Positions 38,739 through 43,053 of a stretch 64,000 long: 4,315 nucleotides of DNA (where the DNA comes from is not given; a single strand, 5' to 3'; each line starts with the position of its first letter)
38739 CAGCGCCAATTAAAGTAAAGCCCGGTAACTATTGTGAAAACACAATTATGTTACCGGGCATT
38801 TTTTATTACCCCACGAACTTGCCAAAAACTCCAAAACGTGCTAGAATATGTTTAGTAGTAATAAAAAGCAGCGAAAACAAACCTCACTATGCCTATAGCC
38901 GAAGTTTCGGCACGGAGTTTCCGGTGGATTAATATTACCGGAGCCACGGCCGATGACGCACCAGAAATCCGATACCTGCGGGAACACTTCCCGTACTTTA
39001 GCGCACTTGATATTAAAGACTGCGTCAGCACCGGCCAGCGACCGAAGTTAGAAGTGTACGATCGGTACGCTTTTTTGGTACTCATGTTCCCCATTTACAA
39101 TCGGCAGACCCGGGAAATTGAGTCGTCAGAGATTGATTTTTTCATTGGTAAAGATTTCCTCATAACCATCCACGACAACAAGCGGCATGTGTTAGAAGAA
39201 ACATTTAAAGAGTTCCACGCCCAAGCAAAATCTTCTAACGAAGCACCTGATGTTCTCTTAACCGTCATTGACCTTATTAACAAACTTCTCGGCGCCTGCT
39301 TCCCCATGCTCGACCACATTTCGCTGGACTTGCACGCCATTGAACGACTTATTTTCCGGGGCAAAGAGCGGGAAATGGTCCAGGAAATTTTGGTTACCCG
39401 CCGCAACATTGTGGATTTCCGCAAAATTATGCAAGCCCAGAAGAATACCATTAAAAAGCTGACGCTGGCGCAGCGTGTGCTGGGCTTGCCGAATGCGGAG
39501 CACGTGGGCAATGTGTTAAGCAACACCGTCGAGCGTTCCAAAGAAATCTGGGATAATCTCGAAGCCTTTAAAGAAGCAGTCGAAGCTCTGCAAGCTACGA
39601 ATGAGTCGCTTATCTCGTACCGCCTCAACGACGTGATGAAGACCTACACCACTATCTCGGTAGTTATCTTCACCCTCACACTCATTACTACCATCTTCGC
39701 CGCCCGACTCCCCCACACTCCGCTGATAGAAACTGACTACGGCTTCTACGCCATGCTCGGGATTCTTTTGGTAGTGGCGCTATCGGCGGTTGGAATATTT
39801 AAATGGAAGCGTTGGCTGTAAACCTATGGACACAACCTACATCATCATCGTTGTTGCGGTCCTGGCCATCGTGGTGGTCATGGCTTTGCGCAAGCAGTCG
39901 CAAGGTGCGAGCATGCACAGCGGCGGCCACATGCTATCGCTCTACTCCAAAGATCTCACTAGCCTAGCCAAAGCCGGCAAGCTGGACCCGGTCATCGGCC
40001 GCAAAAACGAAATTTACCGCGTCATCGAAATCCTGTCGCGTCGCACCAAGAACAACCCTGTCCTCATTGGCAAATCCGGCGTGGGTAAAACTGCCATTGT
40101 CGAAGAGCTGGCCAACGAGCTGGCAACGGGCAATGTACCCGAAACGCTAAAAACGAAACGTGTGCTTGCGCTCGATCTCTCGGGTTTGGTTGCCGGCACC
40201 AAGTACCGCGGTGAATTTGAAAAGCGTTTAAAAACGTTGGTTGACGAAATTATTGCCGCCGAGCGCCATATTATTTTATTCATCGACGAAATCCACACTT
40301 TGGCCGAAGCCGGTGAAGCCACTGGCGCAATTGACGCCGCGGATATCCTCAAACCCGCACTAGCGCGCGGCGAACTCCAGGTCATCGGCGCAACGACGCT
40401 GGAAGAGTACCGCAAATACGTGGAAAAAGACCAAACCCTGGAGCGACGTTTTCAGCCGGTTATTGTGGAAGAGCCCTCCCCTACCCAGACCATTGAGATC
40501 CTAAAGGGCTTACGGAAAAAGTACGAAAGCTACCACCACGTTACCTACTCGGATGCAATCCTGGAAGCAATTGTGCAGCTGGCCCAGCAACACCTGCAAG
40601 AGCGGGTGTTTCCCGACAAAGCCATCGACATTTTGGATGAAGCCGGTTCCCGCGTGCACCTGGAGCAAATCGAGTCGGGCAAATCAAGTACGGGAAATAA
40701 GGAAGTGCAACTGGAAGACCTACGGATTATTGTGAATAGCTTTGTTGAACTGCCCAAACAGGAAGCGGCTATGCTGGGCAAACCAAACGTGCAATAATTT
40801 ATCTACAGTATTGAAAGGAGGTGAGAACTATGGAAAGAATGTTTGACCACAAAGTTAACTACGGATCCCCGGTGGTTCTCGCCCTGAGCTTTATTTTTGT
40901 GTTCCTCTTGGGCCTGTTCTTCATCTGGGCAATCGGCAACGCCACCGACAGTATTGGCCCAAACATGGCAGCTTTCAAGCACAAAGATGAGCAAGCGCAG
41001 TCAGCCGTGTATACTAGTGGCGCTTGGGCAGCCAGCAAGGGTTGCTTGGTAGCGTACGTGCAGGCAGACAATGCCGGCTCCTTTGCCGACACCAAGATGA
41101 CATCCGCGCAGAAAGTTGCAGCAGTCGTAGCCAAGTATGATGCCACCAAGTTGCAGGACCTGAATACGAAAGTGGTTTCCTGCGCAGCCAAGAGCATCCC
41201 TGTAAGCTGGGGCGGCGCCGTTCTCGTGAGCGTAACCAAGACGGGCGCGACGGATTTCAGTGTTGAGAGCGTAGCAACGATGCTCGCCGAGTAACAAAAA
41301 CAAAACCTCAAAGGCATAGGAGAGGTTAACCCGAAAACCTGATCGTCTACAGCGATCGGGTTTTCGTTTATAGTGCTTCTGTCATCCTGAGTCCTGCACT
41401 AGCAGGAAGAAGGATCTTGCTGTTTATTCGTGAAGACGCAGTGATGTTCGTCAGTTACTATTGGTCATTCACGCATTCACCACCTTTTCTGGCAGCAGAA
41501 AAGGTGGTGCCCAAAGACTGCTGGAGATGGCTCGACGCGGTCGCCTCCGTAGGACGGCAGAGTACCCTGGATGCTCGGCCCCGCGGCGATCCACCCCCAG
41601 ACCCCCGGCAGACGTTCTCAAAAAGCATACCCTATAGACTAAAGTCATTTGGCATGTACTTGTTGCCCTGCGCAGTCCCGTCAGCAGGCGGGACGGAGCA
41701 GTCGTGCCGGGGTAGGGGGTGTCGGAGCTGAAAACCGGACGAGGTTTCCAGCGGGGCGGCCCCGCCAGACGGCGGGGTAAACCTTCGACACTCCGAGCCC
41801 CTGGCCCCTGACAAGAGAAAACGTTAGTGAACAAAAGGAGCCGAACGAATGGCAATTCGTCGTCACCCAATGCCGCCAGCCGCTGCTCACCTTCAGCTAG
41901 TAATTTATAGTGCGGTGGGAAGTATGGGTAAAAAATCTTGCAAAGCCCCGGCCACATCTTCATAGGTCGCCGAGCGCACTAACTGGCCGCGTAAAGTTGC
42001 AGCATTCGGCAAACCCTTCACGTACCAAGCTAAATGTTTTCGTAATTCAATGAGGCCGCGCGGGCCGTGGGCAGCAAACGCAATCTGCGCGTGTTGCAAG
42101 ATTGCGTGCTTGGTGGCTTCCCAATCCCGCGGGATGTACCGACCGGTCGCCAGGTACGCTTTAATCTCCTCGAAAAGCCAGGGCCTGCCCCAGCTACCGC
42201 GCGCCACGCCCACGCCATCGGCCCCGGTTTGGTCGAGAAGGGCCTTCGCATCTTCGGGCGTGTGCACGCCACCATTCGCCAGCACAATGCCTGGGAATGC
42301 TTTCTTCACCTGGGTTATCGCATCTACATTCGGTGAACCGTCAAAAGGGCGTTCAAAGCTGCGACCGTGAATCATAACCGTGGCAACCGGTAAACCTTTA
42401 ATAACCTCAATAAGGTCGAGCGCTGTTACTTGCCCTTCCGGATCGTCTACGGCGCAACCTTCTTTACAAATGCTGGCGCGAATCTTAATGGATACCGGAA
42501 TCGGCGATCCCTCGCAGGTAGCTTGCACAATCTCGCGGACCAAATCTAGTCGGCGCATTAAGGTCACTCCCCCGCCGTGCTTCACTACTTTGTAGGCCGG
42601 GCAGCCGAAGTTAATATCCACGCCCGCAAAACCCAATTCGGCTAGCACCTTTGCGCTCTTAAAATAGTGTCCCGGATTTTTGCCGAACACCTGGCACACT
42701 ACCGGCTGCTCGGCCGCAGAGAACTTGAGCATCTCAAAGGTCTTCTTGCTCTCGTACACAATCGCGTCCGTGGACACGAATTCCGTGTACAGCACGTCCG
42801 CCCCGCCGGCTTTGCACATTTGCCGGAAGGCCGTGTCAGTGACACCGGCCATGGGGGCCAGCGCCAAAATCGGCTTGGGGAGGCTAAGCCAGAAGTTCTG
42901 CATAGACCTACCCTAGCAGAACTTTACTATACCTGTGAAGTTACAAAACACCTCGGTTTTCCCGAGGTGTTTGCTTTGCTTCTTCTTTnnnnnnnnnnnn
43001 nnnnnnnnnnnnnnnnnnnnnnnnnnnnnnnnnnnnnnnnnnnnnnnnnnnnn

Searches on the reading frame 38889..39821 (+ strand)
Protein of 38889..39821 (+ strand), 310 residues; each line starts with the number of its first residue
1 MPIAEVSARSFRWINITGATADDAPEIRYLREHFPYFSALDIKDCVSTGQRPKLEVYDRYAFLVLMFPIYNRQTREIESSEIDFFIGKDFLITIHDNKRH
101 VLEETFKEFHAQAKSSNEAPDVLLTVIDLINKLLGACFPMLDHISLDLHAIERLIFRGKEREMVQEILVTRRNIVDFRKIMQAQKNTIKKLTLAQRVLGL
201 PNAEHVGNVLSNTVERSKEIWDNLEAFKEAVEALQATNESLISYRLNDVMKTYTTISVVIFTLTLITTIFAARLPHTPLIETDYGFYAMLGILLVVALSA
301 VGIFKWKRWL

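Call 14: search_protein_families(library=pfam, proteins=[window:38889-39821:+])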
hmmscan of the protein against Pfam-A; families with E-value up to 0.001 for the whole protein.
window:38889-39821:+ (310 aa): 1 family
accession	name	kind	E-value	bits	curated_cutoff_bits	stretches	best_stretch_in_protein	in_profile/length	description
PF01544.23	CorA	-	5.3e-41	141.3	27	1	10-306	3-289/292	CorA-like Mg2+ transporter protein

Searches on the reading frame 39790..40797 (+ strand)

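Call 14: search_protein_families(library=pfam, proteins=[window:39790-40797:+])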
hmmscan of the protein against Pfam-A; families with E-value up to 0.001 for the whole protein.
window:39790-40797:+ (335 aa): 10 families
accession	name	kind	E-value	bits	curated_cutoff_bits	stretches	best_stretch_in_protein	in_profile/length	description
PF17871.7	AAA_lid_9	-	1e-24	86.9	22.8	1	231-311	2-81/104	AAA lid domain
PF00004.35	AAA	-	2.9e-13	50.8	21.2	1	91-204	2-110/131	ATPase family associated with various cellular activities (AAA)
PF13191.12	AAA_16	-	2.1e-10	41.8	32.6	1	68-176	2-149/167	AAA ATPase domain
PF13401.12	AAA_22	-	7.2e-08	33.3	27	1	85-174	3-97/130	AAA domain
PF23569.1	NBD_SMAX1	-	4e-06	27.1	27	1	71-167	15-114/212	SMAX1 nucleotide binding domain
PF05621.17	TniB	-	7.4e-06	26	22.4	0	83-227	31-185/189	Bacterial TniB protein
PF07728.20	AAA_5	-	5.7e-05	23.6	22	1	91-172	3-79/139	AAA domain (dynein-related subfamily)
PF13173.12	AAA_14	-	0.00011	22.6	27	1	91-176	6-79/129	AAA domain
PF01637.24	ATPase_2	-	0.00024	21.4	33.2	0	71-112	4-45/225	ATPase domain predominantly from Archaea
PF03193.22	RsgA_GTPase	-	0.00075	19.8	30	0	80-121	99-142/174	RsgA GTPase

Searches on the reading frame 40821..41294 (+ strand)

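Call 14: search_protein_families(library=pfam, proteins=[window:40821-41294:+])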
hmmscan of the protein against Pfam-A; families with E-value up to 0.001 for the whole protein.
window:40821-41294:+ (157 aa): 0 families

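Call 82: search_protein_families(library=pfam, proteins=[window:40821-41294:+], max_evalue=0.1)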
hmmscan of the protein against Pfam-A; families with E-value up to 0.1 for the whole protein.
window:40821-41294:+ (157 aa): 1 family
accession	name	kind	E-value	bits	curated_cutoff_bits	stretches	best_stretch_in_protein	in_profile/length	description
PF24153.1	Meg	-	0.075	13.7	27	0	21-54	10-43/88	Maternally expressed gene family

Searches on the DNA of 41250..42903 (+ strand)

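Call 4: search_rna_families(source=window, start=41250, end=41950, threshold=evalue, max_evalue=10, show_alignments=3)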
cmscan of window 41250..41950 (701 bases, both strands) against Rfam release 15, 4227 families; matches with E-value up to 10: 3.
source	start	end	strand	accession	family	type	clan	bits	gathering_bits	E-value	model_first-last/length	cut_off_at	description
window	41513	41606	-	RF03964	mir-H1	Gene; miRNA;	-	16.9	97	7.3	1-85/85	no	mir-H1 microRNA precursor family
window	41332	41366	+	RF03585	mir-3938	Gene; miRNA;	-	14.7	94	8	1-88/88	no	mir-3938 microRNA precursor family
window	41480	41532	-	RF02843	RefA5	Gene; antisense;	-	14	91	5.6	1-68/68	no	Enterococcus sRNA A5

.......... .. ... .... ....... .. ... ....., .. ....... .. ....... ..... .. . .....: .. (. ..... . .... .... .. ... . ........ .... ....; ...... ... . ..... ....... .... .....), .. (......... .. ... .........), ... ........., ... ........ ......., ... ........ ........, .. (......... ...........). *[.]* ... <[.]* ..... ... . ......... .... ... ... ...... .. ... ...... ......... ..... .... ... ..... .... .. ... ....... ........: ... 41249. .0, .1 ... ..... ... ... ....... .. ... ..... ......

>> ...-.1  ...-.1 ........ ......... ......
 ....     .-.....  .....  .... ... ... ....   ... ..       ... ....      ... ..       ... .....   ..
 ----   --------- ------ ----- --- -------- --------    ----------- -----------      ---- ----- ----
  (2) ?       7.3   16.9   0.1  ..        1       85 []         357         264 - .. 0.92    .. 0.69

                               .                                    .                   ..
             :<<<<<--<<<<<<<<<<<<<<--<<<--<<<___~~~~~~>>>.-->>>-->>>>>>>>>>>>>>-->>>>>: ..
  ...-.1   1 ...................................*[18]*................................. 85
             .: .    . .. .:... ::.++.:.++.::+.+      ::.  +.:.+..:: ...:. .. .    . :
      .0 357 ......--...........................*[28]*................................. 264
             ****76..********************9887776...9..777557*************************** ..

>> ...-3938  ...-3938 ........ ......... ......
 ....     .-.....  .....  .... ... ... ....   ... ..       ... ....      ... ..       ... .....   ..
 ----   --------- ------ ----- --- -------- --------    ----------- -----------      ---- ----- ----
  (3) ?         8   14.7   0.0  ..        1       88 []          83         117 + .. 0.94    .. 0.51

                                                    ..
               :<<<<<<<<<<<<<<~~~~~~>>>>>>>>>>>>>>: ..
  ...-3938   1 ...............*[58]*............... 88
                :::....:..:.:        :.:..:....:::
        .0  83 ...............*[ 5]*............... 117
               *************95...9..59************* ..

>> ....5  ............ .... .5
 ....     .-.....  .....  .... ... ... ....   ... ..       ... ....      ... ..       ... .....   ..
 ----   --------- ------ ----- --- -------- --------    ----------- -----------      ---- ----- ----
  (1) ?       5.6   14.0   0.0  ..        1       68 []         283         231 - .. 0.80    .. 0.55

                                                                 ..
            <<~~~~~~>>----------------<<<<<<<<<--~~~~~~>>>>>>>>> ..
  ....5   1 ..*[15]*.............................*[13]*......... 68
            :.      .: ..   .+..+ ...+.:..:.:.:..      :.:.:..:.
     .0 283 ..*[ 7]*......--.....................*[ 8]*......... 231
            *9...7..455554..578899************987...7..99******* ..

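Call 6: search_dna_similar(query=window:41295-41905:+, collection=plasmids, mode=distant)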
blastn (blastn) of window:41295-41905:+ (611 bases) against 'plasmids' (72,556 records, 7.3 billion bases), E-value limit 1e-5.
No match.

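Call 34: search_rna_families(sources=[L029, L033, L017, L022, L028, L026, L083, L088, L105, L023, L099, L019, L084, L094, L016, L076], threshold=gathering)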
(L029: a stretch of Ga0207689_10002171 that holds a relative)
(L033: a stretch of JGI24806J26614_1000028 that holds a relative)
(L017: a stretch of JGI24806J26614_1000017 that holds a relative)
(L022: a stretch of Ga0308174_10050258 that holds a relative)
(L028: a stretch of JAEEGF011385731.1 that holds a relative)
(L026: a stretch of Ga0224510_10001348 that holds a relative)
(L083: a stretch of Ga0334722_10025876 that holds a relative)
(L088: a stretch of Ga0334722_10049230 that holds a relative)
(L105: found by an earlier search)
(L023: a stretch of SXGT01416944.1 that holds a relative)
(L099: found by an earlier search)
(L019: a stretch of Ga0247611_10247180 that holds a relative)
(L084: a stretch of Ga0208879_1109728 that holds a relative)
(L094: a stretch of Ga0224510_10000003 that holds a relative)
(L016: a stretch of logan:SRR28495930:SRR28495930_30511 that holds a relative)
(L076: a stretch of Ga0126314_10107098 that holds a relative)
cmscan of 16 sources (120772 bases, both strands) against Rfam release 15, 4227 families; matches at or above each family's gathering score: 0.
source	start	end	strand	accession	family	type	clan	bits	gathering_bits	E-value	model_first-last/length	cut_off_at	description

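Call 85: search_dna_similar(query=window:41368-41935:-, collection=phages, mode=distant, max_evalue=0.001)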
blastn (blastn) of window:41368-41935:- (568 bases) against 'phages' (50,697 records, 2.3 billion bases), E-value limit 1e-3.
No match.

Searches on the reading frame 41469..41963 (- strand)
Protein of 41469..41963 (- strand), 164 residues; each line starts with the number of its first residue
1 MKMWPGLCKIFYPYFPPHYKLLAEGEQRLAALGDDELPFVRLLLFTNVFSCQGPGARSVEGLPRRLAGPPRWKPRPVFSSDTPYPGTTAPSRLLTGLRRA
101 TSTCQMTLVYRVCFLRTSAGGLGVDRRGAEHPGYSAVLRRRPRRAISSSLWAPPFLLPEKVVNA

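Call 82: search_protein_families(library=pfam, proteins=[window:41469-41963:-], max_evalue=0.1)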
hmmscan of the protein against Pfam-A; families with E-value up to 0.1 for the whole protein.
window:41469-41963:- (164 aa): 0 families

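Call 83: find_homologous_proteins(query=window:41469-41963:-, max_evalue=0.001)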
Query window:41469-41963:- (164 aa): 1 proteins with E <= 0.001 among 622 candidates.
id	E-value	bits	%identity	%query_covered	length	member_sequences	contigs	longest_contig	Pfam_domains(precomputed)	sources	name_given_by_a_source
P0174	3.6e-107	374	100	100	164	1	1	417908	-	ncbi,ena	-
